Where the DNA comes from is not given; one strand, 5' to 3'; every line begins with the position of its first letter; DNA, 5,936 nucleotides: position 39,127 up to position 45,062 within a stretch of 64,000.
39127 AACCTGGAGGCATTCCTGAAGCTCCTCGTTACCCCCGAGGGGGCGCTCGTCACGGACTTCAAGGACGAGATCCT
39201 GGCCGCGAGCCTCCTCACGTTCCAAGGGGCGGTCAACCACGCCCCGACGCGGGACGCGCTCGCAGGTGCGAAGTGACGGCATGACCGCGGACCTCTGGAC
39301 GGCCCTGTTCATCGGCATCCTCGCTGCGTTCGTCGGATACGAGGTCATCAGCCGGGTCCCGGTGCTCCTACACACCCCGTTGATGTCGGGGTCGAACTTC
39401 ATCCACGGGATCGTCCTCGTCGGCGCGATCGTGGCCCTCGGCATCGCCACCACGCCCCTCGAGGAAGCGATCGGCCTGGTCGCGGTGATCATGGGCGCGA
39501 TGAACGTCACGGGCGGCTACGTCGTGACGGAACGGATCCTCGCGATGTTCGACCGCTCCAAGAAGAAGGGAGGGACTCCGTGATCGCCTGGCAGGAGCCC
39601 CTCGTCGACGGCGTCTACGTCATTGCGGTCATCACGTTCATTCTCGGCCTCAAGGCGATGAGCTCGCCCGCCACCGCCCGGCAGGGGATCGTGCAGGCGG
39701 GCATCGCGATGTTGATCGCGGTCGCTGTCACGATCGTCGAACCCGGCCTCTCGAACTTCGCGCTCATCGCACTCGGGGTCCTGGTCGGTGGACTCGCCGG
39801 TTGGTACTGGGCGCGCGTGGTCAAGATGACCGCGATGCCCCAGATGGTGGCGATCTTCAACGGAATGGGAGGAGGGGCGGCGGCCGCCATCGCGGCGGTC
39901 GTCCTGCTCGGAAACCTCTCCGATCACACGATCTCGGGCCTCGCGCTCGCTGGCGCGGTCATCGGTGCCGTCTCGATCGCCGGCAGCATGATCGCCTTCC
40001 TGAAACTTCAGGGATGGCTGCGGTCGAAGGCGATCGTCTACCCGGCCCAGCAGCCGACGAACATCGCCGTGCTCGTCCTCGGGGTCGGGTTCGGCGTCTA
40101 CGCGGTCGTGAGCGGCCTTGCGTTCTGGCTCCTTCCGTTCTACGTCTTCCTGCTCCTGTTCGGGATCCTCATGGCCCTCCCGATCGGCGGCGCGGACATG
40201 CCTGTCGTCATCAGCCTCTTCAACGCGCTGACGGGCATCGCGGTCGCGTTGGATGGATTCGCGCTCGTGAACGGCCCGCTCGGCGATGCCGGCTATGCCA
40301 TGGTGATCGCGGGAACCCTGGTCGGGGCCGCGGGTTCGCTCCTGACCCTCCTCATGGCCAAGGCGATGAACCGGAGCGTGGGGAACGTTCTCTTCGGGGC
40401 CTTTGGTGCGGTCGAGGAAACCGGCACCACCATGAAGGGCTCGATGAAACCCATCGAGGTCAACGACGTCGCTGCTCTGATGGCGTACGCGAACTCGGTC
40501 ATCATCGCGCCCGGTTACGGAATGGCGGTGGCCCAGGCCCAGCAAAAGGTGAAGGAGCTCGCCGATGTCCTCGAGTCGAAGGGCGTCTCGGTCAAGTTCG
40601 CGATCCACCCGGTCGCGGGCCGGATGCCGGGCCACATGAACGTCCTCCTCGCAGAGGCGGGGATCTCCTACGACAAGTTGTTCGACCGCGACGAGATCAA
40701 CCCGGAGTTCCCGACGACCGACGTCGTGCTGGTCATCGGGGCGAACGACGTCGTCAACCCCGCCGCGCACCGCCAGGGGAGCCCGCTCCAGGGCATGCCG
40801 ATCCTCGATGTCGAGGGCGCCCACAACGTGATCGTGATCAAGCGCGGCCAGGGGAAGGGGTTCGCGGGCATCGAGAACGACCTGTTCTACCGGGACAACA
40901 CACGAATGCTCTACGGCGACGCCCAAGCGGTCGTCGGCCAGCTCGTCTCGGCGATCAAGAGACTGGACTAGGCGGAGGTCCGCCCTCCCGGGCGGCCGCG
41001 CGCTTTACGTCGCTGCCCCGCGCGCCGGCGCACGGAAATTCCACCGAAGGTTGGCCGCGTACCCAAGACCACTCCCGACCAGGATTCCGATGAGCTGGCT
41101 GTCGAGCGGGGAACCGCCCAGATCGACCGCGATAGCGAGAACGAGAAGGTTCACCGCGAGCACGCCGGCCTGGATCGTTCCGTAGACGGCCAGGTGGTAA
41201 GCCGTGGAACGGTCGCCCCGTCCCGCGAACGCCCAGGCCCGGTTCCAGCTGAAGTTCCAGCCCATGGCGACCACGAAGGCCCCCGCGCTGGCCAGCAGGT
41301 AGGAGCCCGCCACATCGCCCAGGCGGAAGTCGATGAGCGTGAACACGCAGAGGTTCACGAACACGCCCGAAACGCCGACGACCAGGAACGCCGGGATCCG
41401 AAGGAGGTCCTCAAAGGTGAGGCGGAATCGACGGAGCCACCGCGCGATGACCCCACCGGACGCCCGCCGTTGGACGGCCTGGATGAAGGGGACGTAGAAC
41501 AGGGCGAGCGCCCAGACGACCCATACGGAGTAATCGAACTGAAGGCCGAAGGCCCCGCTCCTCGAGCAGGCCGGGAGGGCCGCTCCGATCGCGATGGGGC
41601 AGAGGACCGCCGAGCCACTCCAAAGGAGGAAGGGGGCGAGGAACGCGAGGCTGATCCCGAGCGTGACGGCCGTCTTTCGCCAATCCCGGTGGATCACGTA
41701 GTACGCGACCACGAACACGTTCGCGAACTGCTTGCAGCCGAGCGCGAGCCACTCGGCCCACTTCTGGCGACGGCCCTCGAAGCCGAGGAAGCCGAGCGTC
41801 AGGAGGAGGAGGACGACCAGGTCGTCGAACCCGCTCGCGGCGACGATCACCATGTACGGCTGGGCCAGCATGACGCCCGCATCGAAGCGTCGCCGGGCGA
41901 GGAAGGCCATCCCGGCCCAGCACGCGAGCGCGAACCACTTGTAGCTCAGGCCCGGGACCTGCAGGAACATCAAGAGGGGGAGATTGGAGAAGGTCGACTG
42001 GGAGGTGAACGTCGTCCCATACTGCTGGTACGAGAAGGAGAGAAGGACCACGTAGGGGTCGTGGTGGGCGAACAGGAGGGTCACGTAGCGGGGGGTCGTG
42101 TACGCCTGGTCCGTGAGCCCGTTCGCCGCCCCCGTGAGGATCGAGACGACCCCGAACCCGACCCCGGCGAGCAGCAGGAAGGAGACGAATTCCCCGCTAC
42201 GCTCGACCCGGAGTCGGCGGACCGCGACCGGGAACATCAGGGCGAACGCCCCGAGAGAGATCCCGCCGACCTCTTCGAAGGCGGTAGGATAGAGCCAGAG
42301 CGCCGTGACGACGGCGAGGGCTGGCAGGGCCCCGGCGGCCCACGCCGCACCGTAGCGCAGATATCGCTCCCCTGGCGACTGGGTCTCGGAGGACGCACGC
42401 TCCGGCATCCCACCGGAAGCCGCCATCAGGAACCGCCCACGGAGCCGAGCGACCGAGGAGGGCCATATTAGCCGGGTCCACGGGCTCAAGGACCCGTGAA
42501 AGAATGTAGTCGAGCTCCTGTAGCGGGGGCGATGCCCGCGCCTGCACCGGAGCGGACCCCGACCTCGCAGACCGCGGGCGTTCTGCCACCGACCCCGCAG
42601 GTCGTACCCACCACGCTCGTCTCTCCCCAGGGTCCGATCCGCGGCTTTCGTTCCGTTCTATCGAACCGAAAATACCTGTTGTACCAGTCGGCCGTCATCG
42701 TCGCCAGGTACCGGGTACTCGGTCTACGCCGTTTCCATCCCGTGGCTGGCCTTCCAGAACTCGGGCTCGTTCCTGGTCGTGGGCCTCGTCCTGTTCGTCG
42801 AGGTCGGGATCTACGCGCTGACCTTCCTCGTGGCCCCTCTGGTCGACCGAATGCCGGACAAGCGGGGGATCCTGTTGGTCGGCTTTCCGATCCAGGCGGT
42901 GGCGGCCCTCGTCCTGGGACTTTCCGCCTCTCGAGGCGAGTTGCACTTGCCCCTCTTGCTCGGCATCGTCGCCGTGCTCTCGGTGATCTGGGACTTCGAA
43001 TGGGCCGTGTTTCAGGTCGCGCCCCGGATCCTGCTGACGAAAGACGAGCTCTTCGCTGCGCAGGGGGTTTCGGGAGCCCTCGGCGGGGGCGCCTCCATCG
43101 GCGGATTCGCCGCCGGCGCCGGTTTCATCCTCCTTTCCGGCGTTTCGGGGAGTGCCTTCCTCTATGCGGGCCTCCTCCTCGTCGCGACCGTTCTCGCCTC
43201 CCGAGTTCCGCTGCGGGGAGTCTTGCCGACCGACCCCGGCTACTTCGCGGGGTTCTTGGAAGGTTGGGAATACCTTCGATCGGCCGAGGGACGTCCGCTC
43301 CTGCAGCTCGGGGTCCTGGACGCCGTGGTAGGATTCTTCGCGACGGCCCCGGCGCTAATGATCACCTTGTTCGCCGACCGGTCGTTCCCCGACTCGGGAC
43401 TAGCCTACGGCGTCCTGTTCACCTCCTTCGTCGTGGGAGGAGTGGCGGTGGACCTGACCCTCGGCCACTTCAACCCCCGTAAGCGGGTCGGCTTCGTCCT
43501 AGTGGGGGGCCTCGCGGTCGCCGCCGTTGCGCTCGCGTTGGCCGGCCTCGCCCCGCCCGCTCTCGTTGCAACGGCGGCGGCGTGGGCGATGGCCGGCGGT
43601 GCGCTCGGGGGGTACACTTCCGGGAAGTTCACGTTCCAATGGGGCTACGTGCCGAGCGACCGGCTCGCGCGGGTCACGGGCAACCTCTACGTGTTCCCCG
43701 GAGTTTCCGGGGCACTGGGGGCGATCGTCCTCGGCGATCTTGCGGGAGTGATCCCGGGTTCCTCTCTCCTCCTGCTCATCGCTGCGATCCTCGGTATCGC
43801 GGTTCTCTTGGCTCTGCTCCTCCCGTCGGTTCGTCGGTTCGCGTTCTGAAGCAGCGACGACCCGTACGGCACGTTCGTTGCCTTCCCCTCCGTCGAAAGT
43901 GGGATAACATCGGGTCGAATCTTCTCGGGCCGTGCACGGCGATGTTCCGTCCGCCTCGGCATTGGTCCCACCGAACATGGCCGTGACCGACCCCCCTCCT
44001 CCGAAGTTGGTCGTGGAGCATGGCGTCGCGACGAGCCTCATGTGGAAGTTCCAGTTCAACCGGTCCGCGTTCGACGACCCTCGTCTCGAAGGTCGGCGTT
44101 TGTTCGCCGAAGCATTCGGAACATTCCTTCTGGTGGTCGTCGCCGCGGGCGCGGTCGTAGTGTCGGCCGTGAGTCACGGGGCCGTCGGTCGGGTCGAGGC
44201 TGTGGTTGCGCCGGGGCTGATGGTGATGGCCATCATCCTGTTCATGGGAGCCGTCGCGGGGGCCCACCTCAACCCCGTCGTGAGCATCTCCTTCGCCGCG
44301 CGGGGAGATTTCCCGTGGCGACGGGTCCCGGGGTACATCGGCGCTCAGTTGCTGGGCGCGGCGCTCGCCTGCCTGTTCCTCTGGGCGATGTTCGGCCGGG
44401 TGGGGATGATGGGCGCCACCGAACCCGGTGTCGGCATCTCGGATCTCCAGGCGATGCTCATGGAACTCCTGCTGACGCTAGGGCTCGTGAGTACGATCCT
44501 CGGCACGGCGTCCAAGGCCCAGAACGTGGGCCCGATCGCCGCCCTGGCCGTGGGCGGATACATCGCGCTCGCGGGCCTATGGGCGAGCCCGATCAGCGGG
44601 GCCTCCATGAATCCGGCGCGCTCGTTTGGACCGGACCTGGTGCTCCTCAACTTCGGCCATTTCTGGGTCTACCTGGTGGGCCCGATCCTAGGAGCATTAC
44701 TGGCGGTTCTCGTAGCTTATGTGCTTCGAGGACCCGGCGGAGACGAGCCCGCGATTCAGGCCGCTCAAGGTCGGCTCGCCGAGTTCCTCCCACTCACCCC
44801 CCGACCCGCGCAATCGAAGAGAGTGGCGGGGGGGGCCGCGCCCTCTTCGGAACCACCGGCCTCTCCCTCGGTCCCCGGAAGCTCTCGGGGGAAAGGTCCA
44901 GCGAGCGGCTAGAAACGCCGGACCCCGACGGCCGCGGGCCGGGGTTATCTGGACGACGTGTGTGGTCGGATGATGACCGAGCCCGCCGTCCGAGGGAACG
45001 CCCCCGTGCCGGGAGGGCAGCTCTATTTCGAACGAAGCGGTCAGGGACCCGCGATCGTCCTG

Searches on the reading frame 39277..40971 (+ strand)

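Call 44: search_protein_families(library=pfam, proteins=[window:39277-40971:+], max_evalue=0.001)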
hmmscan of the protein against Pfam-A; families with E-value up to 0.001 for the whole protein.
window:39277-40971:+ (564 aa): 1 family
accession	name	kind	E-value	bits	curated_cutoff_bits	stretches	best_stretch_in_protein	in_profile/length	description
PF02233.22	PNTB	-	2.5e-162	541.4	31.7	1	113-558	4-455/456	NAD(P) transhydrogenase beta subunit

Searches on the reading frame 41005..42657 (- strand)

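Call 44: search_protein_families(library=pfam, proteins=[window:41005-42657:-], max_evalue=0.001)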
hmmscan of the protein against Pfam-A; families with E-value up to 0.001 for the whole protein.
window:41005-42657:- (550 aa): 1 family
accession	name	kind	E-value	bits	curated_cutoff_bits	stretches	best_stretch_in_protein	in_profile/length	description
PF04138.20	GtrA_DPMS_TM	-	1.3e-16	61.3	26.1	1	424-541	2-117/117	GtrA/DPMS, transmembrane domain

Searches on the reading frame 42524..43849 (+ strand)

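Call 46: search_protein_families(library=pfam, proteins=[window:42524-43849:+], max_evalue=0.001)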
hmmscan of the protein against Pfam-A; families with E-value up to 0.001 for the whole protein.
window:42524-43849:+ (441 aa): 1 family
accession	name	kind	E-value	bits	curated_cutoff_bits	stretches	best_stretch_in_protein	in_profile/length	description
PF07690.21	MFS_1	-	2e-05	24.2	33.4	0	63-277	10-217/347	Major Facilitator Superfamily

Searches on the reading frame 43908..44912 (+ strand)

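Call 46: search_protein_families(library=pfam, proteins=[window:43908-44912:+], max_evalue=0.001)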
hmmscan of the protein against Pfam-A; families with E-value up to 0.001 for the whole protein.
window:43908-44912:+ (334 aa): 1 family
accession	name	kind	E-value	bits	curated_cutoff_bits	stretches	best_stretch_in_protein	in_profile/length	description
PF00230.25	MIP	-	8.4e-47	160.2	25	1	63-269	9-221/222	Major intrinsic protein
